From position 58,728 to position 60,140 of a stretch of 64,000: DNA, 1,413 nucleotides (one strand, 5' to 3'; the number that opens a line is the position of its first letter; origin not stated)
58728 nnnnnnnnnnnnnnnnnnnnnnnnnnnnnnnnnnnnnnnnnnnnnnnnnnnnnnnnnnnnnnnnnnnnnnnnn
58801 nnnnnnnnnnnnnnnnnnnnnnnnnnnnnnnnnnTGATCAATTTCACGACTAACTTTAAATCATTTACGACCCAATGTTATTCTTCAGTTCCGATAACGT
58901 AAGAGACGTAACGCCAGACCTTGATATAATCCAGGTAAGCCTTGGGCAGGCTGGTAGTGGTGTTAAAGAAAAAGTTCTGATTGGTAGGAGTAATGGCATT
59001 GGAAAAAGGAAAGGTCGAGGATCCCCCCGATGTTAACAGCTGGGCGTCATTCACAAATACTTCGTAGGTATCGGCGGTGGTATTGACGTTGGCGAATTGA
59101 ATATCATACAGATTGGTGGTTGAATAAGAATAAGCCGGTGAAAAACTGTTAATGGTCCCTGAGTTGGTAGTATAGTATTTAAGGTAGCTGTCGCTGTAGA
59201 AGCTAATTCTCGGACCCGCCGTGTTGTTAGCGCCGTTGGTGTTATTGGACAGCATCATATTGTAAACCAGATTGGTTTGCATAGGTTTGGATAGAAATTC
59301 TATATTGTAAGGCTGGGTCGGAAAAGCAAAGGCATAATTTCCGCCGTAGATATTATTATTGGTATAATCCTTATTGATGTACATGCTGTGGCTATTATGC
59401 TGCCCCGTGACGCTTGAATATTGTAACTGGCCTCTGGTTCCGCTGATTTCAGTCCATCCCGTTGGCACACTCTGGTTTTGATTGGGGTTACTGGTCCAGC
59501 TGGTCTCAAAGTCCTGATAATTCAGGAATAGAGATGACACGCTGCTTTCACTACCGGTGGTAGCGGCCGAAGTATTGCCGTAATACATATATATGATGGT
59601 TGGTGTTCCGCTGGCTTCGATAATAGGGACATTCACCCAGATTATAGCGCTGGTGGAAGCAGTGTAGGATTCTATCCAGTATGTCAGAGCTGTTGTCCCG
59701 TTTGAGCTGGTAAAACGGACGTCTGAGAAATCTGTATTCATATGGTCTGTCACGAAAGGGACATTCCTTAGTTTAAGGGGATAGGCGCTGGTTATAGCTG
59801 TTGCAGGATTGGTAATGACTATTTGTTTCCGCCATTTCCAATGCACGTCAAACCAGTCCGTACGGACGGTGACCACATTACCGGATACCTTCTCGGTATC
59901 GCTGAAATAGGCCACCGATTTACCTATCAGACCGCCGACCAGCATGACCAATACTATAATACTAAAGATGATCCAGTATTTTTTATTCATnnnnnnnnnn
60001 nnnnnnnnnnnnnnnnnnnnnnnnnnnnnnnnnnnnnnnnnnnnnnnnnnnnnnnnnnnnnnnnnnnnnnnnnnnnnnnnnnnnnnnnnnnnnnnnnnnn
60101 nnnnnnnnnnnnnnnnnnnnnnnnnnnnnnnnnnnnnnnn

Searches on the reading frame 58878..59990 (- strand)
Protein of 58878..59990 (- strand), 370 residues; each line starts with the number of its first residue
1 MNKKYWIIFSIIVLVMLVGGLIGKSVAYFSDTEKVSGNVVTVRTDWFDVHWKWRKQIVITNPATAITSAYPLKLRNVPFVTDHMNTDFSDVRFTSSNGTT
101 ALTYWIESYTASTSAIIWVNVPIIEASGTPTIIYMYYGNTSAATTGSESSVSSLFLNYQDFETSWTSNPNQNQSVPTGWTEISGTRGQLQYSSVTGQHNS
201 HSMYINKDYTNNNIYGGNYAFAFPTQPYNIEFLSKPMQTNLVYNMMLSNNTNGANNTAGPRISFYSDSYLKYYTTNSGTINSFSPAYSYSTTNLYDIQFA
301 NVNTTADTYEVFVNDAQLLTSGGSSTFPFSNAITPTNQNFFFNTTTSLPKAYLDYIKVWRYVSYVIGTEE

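Call 3: search_protein_families(library=pfam, proteins=[window:58878-59990:-], max_evalue=1)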
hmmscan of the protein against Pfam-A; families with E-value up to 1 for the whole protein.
window:58878-59990:- (370 aa): 1 family
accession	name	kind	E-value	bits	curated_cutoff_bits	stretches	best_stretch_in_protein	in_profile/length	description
PF10102.14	DUF2341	-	4.2e-19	69.2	23.4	1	87-166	1-82/84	Domain of unknown function (DUF2341)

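Call 4: search_protein_families(library=ncbifam, proteins=[window:58878-59990:-], max_evalue=1)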
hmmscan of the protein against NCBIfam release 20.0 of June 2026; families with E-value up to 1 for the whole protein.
window:58878-59990:- (370 aa): 1 family
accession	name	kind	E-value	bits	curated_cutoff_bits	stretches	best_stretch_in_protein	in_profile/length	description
TIGR04088.1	cognate_SipW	domain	0.00012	22.1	19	1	11-41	1-30/34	SipW-dependent-type signal peptide-containing protein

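Call 53: list_cluster_members(proteins=[P0001, P0176, P0080, P0160, P0174, P0190, window:58878-59990:-, window:61406-62131:-])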
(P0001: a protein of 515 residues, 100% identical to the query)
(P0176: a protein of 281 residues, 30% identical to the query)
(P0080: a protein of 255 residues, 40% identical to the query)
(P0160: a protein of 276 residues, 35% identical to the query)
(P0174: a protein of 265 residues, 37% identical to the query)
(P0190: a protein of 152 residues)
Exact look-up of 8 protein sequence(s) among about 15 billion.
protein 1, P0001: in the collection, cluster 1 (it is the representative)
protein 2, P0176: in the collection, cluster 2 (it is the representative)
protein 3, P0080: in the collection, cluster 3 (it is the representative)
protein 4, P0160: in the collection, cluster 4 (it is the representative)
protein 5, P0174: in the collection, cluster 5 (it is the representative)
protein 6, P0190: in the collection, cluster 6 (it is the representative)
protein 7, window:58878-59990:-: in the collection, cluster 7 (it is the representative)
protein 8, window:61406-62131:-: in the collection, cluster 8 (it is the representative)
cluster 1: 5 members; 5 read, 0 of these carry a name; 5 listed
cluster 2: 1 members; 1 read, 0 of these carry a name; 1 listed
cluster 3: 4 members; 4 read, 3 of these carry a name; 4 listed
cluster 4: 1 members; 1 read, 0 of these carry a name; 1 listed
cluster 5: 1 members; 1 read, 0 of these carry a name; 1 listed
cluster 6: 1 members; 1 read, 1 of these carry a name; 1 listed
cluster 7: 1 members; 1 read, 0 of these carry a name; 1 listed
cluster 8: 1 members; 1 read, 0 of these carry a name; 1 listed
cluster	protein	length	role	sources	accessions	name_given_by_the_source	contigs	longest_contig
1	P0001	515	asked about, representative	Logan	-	-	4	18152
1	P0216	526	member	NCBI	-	-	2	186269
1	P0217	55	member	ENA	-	-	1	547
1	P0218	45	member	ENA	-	-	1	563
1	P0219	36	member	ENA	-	-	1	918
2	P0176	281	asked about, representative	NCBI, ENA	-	-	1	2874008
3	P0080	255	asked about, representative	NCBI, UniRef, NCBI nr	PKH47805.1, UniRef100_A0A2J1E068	hypothetical protein CVH13_00231 [Dehalococcoides mccartyi] | Uncharacterized protein n=1 Tax=Dehalococcoides mccartyi TaxID=61435 ...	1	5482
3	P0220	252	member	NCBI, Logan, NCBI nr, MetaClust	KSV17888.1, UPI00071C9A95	hypothetical protein CY91_03960 [Dehalococcoides mccartyi] | status=active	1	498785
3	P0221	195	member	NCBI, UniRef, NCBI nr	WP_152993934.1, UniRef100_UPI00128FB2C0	hypothetical protein [Dehalococcoides mccartyi] | hypothetical protein n=1 Tax=Dehalococcoides mccartyi TaxID=61435 RepID=UPI00128FB2C0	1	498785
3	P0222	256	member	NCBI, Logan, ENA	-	-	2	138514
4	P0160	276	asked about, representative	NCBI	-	-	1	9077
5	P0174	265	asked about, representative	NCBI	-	-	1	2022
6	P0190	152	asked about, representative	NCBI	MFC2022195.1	hypothetical protein ACFLTR_03175, partial [Chloroflexota bacterium]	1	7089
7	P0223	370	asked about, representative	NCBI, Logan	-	-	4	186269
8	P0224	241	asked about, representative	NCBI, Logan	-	-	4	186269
